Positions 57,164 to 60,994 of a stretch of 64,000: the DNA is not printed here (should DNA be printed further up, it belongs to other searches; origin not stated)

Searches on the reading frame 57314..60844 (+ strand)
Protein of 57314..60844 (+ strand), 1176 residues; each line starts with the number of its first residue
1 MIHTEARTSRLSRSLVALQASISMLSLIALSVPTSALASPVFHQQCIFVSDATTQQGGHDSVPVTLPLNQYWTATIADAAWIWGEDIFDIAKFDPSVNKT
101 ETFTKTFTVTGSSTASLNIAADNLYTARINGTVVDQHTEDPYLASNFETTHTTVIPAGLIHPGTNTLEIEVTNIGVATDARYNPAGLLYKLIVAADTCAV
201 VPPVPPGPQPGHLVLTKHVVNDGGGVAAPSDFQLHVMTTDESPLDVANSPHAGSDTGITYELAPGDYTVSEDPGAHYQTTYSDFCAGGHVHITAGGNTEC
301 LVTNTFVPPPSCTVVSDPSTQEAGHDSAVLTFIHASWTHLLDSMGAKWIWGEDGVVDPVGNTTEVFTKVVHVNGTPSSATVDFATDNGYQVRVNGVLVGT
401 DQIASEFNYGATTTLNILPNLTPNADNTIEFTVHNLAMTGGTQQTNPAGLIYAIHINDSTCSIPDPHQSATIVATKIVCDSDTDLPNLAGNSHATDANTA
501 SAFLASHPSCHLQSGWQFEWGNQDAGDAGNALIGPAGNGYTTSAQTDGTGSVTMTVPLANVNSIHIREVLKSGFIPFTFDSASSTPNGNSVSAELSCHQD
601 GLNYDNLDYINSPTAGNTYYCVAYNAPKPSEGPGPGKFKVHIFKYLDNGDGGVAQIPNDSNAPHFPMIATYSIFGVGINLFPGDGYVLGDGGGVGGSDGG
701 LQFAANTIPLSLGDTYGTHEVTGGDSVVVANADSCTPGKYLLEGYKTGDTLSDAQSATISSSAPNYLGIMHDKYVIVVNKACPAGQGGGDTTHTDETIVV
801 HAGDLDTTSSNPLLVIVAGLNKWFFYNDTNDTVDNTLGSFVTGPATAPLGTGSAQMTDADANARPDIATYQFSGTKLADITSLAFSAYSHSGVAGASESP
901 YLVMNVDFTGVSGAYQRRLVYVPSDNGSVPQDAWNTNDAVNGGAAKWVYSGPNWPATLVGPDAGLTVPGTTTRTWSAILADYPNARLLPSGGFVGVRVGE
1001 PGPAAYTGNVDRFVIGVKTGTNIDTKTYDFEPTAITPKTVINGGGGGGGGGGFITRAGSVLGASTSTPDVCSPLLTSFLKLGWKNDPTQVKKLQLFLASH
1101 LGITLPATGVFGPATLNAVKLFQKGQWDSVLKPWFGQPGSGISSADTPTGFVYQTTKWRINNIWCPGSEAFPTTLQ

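Call 55: search_protein_families(library=pfam, proteins=[window:57314-60844:+], max_evalue=0.00001)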
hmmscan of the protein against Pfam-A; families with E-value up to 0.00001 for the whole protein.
window:57314-60844:+ (1176 aa): 1 family
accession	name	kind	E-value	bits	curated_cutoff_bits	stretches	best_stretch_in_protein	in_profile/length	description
PF19403.5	SpaA_2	-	7.6e-06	26.9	25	0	209-299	2-93/96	Prealbumin-like fold domain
